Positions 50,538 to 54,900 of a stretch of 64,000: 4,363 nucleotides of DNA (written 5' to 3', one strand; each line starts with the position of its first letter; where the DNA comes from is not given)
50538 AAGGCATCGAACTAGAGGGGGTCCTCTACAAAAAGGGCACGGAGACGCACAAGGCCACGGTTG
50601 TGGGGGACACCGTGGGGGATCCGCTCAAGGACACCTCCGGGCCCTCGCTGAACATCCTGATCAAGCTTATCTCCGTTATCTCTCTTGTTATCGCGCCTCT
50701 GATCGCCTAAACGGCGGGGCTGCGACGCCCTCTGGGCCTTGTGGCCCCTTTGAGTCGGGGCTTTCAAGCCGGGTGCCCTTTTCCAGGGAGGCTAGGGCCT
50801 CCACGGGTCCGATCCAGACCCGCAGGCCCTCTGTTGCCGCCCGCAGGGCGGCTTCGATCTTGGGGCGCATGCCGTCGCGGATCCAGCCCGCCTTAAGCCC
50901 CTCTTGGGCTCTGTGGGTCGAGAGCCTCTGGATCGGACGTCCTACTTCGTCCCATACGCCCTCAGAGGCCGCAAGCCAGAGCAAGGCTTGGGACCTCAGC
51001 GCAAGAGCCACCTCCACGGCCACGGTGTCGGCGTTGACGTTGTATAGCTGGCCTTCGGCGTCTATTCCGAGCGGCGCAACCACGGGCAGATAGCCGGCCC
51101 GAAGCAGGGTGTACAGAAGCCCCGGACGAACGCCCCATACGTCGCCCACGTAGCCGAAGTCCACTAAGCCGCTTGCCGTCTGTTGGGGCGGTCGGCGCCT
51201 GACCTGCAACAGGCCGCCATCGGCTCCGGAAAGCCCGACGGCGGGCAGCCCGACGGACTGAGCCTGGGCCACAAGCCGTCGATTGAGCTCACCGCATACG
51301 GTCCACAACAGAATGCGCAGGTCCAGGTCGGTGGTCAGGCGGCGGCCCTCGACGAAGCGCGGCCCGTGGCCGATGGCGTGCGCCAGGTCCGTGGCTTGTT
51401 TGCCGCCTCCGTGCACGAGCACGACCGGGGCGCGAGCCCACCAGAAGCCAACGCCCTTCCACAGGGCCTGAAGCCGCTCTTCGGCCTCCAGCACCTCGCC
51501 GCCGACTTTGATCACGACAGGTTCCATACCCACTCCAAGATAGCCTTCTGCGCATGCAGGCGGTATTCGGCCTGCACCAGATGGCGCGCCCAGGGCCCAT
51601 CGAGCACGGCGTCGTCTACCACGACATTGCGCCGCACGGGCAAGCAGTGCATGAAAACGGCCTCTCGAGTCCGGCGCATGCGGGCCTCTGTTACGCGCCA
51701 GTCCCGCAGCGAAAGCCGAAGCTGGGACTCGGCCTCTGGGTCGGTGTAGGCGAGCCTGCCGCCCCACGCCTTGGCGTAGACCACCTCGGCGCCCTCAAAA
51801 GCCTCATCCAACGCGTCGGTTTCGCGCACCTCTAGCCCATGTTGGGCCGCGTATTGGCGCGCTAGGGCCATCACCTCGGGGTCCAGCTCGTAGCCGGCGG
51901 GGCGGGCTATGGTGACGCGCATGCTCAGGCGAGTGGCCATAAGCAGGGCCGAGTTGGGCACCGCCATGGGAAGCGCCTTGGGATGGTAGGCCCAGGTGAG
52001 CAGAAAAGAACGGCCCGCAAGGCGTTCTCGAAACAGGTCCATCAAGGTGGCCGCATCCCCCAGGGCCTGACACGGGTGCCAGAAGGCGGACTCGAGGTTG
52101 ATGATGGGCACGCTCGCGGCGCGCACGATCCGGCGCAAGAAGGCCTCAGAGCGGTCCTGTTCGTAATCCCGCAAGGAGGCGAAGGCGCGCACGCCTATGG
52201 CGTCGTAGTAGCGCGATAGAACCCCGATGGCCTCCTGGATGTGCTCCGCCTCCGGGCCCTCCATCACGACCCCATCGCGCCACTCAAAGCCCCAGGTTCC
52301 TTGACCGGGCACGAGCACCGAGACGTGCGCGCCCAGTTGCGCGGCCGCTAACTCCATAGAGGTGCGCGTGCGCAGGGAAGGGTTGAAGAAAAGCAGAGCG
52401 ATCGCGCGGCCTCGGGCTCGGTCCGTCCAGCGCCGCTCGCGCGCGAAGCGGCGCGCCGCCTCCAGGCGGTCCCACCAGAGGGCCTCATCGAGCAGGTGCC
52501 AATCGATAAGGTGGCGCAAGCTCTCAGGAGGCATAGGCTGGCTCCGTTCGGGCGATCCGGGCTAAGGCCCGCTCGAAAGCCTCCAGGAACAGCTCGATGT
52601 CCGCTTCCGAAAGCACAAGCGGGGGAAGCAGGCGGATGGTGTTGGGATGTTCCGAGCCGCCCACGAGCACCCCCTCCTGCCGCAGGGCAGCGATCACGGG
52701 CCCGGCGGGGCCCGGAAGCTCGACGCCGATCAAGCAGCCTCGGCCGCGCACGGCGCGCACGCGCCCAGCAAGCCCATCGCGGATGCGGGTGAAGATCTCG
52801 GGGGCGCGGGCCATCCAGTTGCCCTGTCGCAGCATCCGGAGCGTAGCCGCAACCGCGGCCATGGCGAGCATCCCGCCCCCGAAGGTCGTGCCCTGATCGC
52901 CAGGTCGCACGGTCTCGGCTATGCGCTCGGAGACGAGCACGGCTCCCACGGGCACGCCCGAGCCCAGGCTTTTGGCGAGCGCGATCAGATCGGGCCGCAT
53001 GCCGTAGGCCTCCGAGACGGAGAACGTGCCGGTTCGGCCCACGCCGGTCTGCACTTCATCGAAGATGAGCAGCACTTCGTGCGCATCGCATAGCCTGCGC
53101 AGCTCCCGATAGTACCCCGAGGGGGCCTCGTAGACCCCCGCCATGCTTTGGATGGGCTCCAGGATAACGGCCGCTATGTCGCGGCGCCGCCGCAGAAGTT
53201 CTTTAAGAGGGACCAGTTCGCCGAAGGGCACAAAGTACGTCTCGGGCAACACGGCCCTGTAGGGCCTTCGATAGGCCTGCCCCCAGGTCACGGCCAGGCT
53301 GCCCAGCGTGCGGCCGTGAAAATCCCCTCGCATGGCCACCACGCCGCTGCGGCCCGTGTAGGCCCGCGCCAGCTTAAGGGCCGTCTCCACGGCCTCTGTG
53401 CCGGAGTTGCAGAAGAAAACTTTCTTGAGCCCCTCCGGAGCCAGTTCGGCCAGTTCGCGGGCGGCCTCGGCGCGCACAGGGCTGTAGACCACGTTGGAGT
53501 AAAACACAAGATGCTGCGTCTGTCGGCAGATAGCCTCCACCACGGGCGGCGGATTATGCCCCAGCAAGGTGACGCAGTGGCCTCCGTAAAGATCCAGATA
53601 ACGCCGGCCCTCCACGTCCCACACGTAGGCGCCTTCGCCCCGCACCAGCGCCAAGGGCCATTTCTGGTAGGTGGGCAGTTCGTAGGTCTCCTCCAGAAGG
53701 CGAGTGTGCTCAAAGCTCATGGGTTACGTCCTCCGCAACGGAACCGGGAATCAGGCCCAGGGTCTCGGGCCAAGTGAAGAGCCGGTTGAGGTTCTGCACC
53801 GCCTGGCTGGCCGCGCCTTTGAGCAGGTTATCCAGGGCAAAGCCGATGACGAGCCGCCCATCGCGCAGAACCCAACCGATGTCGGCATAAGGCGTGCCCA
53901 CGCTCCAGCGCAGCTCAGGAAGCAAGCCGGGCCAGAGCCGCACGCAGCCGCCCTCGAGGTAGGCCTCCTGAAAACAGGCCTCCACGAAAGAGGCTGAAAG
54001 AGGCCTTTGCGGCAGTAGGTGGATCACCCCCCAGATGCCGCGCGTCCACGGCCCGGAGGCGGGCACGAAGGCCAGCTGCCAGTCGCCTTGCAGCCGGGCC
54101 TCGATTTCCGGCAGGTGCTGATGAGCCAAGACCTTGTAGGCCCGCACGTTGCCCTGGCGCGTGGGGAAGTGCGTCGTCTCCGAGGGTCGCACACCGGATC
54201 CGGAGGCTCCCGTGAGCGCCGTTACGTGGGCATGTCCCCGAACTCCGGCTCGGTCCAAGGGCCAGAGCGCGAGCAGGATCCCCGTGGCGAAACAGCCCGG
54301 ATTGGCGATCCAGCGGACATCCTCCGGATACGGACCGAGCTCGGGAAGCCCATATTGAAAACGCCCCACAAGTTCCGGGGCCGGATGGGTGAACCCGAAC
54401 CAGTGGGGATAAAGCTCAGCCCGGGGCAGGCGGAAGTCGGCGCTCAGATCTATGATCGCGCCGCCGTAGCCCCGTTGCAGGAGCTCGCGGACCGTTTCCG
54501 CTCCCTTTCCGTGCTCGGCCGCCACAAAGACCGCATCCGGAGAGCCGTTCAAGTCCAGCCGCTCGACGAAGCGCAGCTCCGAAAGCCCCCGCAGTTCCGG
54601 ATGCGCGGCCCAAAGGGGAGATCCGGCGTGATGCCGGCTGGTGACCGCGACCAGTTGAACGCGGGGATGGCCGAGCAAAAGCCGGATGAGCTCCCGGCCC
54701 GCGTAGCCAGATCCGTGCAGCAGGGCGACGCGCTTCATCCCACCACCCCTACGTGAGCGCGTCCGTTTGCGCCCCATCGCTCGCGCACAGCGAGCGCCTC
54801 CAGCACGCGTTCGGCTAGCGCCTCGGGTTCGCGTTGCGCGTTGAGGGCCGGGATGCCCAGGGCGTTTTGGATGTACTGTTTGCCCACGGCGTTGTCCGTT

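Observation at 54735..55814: Unrecognised P-loop (dethiobiotin-synthetase/SIMIBI-like) gene translationally embedded between argG and argC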

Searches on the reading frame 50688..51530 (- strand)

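Call 3: search_protein_families(library=pfam, proteins=[window:50688-51530:-], max_evalue=0.01)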
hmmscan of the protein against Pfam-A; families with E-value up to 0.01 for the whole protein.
window:50688-51530:- (280 aa): 1 family
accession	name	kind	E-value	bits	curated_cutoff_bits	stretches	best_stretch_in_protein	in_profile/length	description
PF00696.33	AA_kinase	-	2.9e-36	125.8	24.9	1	5-240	3-232/234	Amino acid kinase family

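Call 4: search_protein_families(library=ncbifam, proteins=[window:50688-51530:-], max_evalue=0.01)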
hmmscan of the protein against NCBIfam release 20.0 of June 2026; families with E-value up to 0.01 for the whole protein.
window:50688-51530:- (280 aa): 11 families
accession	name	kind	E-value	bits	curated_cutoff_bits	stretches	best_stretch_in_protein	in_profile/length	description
TIGR00761.1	argB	equivalog_domain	2e-55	187.9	151.3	1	5-237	2-227/231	acetylglutamate kinase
NF010659.0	PRK14058.1-1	equivalog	1.3e-34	119.5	223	1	5-237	2-242/267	[LysW]-aminoadipate kinase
NF010662.0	PRK14058.1-4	equivalog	5.2e-27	94.7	194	1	5-238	2-239/264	[LysW]-aminoadipate/[LysW]-glutamate kinase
NF003387.0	PRK04531.1-2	equivalog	4.1e-23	81.5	426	1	5-227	39-250/441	acetylglutamate kinase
NF010661.0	PRK14058.1-3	equivalog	6.5e-19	68.1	251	1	4-201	2-208/283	acetylglutamate/acetylaminoadipate kinase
NF003641.0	PRK05279.1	equivalog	8.8e-17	61.1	344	1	5-237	28-258/441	amino-acid N-acetyltransferase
NF003386.0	PRK04531.1-1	equivalog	3.6e-16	59.1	417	1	6-227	45-255/442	acetylglutamate kinase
TIGR01890.1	N-Ac-Glu-synth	equivalog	2e-15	56.7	202.85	1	5-236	20-249/429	amino-acid N-acetyltransferase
NF010660.0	PRK14058.1-2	equivalog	4.5e-14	52.9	241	1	6-237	3-235/249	[LysW]-aminoadipate/[LysW]-glutamate kinase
NF009008.0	PRK12354.1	subfamily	0.00063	19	361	1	165-253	203-296/308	carbamate kinase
TIGR02076.1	pyrH_arch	equivalog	0.0066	16.1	158.05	0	5-48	1-48/222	UMP kinase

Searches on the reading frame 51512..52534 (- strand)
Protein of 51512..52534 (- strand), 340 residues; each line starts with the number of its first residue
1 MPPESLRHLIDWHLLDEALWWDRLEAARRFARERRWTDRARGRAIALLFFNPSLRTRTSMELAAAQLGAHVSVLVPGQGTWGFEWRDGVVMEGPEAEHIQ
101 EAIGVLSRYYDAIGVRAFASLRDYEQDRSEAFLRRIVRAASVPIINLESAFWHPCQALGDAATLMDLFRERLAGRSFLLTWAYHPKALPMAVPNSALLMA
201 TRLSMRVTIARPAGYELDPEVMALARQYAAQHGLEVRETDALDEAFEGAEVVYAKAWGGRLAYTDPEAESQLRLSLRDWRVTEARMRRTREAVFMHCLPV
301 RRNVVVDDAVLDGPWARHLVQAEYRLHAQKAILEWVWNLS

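Call 3: search_protein_families(library=pfam, proteins=[window:51512-52534:-], max_evalue=0.01)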
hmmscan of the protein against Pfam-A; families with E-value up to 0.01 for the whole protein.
window:51512-52534:- (340 aa): 2 families
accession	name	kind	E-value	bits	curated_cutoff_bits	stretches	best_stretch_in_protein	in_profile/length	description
PF00185.30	OTCace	-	5.3e-29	101.7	29.4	1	192-335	15-156/157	Aspartate/ornithine carbamoyltransferase, Asp/Orn binding domain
PF02729.26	OTCace_N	-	2.9e-27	96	29.9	1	7-164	1-146/148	Aspartate/ornithine carbamoyltransferase, carbamoyl-P binding domain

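Call 4: search_protein_families(library=ncbifam, proteins=[window:51512-52534:-], max_evalue=0.01)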
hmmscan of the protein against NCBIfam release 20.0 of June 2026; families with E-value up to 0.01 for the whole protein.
window:51512-52534:- (340 aa): 16 families
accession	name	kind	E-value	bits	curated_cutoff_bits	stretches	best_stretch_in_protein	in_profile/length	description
NF003384.0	PRK04523.1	equivalog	5.9e-130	433.2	288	1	5-338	2-334/336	N-acetylornithine carbamoyltransferase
NF001986.0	PRK00779.1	subfamily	1.1e-47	162.6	306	1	6-337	5-304/307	ornithine carbamoyltransferase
TIGR00658.1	orni_carb_tr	equivalog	1.1e-44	152.9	280.85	1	7-336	1-302/304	ornithine carbamoyltransferase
NF011380.0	PRK14805.1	equivalog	9.7e-40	136.5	421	1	34-334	30-297/302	ornithine carbamoyltransferase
TIGR04384.1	putr_carbamoyl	exception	8.1e-38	130.4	500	1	40-336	36-306/330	putrescine carbamoyltransferase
TIGR03316.1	ygeW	equivalog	1.3e-30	106.6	500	1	42-302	58-332/391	knotted carbamoyltransferase YgeW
NF005538.0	PRK07200.1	equivalog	2.2e-30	106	453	1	48-302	66-335/396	knotted carbamoyltransferase YgeW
NF003286.0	PRK04284.1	subfamily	2.1e-24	86.2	515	1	37-303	40-279/332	ornithine carbamoyltransferase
NF002470.0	PRK01713.1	equivalog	3.6e-22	79.2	545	1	38-303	42-280/334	ornithine carbamoyltransferase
TIGR00670.1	asp_carb_tr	equivalog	1.6e-19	70.1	236.95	1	28-336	25-302/304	aspartate carbamoyltransferase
NF002032.1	PRK00856.1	equivalog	3.3e-19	69.2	263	1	8-335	2-295/297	aspartate carbamoyltransferase catalytic subunit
NF011379.0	PRK14804.1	equivalog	2.8e-17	62.8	373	2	138-333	116-305/311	ornithine carbamoyltransferase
NF009213.0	PRK12562.1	subfamily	7.4e-17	61.7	559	1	37-300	40-277/334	ornithine carbamoyltransferase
NF008853.0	PRK11891.1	equivalog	6e-09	35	560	1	30-300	115-358/430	aspartate carbamoyltransferase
NF006046.0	PRK08192.1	equivalog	2.3e-07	30.4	512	1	30-299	33-276/339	aspartate carbamoyltransferase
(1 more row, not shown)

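Call 50: search_solved_structures(query=window:51512-52534:-, max_evalue=1e-20, show_alignments=4)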
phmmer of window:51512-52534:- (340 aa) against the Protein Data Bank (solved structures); distinct sequences matched with E-value up to 1e-20: 24.
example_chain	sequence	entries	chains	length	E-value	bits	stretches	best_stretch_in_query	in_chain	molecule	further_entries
3l02_A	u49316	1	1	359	1.2e-78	267.6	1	22-333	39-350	N-acetylornithine carbamoyltransferase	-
3l05_A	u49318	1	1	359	3.2e-78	266.3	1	22-333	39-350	N-acetylornithine carbamoyltransferase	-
3m4n_A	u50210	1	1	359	3.2e-78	266.3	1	22-333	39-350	N-acetylornithine carbamoyltransferase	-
3l06_A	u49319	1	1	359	4.4e-78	265.8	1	22-333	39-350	N-acetylornithine carbamoyltransferase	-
3kzc_A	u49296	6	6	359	6e-78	265.4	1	22-333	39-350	N-acetylornithine carbamoyltransferase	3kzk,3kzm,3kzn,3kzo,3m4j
3l04_A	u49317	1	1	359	6e-78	265.4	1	22-333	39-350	N-acetylornithine carbamoyltransferase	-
3m5c_A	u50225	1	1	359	6e-78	265.4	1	22-333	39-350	N-acetylornithine carbamoyltransferase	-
3m5d_A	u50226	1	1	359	8.3e-78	264.9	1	22-333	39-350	N-acetylornithine carbamoyltransferase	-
1js1_X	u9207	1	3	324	7.9e-56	192.6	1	35-325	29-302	Transcarbamylase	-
2g7m_X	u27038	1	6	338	2.3e-55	191.1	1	35-325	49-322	putative ornithine carbamoyltransferase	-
2fg6_X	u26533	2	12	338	2.4e-55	191.1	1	35-325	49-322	putative ornithine carbamoyltransferase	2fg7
3gd5_A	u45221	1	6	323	1.9e-32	115.8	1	13-334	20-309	Ornithine carbamoyltransferase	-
1a1s_A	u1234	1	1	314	1e-31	113.4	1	21-336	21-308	ORNITHINE CARBAMOYLTRANSFERASE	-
1pvv_A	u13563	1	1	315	1e-31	113.4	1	21-336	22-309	Ornithine carbamoyltransferase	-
7nnf_A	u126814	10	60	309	5.3e-30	107.8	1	42-337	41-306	Ornithine carbamoyltransferase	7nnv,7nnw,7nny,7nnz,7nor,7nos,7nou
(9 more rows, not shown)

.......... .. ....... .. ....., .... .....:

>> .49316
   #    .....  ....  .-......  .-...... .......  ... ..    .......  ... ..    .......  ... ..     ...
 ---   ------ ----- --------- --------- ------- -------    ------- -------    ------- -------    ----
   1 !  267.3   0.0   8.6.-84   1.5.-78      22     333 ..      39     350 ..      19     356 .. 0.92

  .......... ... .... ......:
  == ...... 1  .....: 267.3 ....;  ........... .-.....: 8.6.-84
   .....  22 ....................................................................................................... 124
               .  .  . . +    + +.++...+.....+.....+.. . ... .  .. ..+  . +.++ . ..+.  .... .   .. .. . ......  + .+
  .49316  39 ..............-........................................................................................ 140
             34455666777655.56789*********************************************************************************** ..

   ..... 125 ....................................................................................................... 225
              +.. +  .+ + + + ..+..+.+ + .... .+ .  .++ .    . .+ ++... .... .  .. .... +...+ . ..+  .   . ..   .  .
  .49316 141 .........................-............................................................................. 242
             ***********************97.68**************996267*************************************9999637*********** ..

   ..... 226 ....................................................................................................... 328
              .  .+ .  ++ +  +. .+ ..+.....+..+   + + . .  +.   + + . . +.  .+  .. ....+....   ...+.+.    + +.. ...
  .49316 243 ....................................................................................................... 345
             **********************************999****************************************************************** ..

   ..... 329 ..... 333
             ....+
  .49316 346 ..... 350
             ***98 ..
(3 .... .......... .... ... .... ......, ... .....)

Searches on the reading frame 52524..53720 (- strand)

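Call 3: search_protein_families(library=pfam, proteins=[window:52524-53720:-], max_evalue=0.01)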
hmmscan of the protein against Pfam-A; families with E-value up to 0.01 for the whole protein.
window:52524-53720:- (398 aa): 2 families
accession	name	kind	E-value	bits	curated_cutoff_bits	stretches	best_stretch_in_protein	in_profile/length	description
PF00202.27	Aminotran_3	-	1.2e-101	340.8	30.5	1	19-386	7-403/403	Aminotransferase class-III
PF00155.27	Aminotran_1_2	-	6.6e-05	22.7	19.7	1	79-326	38-294/361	Aminotransferase class I and II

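Call 4: search_protein_families(library=ncbifam, proteins=[window:52524-53720:-], max_evalue=0.01)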
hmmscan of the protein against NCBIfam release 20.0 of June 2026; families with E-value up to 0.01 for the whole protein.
window:52524-53720:- (398 aa): 69 families (the best 25 are shown)
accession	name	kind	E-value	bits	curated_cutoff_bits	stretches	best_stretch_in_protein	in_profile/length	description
TIGR00707.1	argD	subfamily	3e-111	371.9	410.05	1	14-386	2-380/381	acetylornithine/succinylornithine family transaminase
NF002874.0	PRK03244.1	equivalog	6.7e-111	370.9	457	1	15-390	19-396/399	acetylornithine transaminase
NF042418.1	LysJ_Th_th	equivalog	2.1e-98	329.8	700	1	10-386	7-385/386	[LysW]-aminoadipate semialdehyde transaminase LysJ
NF002797.0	PRK02936.1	equivalog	3.1e-96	322.4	496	1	15-387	5-378/385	acetylornithine transaminase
NF002325.0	PRK01278.1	subfamily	1.1e-94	317.3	372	1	15-392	7-392/395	acetylornithine transaminase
NF045491.1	LysJ_Sulfobales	equivalog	4.2e-92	309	700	1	17-389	6-380/386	[LysW]-aminoadipate semialdehyde/glutamate semialdehyde transaminase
NF005993.0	PRK08117.1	subfamily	1.5e-90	303.9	574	1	16-390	18-431/433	aspartate aminotransferase family protein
NF004426.0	PRK05769.1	equivalog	3.4e-85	286.5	552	2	180-388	220-439/441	acetyl ornithine aminotransferase family protein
NF008570.0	PRK11522.1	equivalog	4.6e-84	282.6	612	1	30-391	77-459/464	putrescine aminotransferase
NF003087.0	PRK04013.1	equivalog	1.2e-83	281.2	528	1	18-383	4-355/364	acetylornithine/acetyl-lysine aminotransferase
NF053554.1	prodigi_MAP_PigE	equivalog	1e-79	268.9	850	1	25-346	404-738/837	prodigiosin MAP biosynthesis aminotransferase PigE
NF003468.0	PRK05093.1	subfamily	3.3e-79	266.4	522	1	11-390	13-403/405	acetylornithine/succinyldiaminopimelate transaminase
TIGR03246.1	arg_catab_astC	subfamily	9.5e-79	265.2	609.95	1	11-389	7-396/397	acetylornithine/succinylornithine family transaminase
TIGR01885.1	Orn_aminotrans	equivalog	2.1e-76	257.2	378.4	1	9-386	7-401/402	ornithine--oxo-acid transaminase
NF003273.0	PRK04260.1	equivalog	7.4e-76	255.1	616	1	16-377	6-366/376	acetylornithine transaminase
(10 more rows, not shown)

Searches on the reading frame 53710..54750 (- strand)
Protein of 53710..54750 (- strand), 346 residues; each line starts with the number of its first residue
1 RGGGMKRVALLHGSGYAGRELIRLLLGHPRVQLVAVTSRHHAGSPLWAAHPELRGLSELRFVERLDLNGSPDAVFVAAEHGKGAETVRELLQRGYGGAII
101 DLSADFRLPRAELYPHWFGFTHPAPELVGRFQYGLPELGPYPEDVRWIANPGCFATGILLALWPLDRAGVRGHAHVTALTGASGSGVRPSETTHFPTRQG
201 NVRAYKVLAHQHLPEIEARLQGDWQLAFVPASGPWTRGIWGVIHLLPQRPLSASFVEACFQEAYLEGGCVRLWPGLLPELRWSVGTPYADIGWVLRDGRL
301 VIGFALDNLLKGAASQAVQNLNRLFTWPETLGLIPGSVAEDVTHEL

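Call 3: search_protein_families(library=pfam, proteins=[window:53710-54750:-], max_evalue=0.01)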
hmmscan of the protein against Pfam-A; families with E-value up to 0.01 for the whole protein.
window:53710-54750:- (346 aa): 4 families
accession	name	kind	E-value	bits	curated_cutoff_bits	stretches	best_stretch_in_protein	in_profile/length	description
PF22698.1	Semialdhyde_dhC_1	-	2e-34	119.3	27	1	153-308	1-165/165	Semialdehyde dehydrogenase, dimerisation domain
PF01118.30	Semialdhyde_dh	-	2.8e-18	66.9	26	1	7-139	1-114/121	Semialdehyde dehydrogenase, NAD binding domain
PF01408.29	GFO_IDH_MocA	-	1.5e-05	26.1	24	1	12-94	6-86/120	Oxidoreductase family, NAD-binding Rossmann fold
PF02774.23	Semialdhyde_dhC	-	0.00022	21.8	26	1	167-311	6-184/184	Semialdehyde dehydrogenase, dimerisation domain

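Call 4: search_protein_families(library=ncbifam, proteins=[window:53710-54750:-], max_evalue=0.01)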
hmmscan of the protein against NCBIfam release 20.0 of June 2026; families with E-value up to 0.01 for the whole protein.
window:53710-54750:- (346 aa): 5 families
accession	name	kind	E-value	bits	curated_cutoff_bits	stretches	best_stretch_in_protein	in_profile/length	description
TIGR01850.1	argC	equivalog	6.7e-87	291.9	233.6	1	7-334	2-339/345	N-acetyl-gamma-glutamyl-phosphate reductase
TIGR01851.1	argC_other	equivalog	1.1e-13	51.1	229.85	1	131-249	89-219/310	N-acetyl-gamma-glutamyl-phosphate reductase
NF006416.0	PRK08664.1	subfamily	6.5e-06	25.6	232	0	7-44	5-43/350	aspartate-semialdehyde dehydrogenase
TIGR00978.1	asd_EA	equivalog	1.8e-05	23.9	301.2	0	7-42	2-38/342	aspartate-semialdehyde dehydrogenase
NF011456.0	PRK14874.1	equivalog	0.00039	19.5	223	0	148-194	126-172/346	aspartate-semialdehyde dehydrogenase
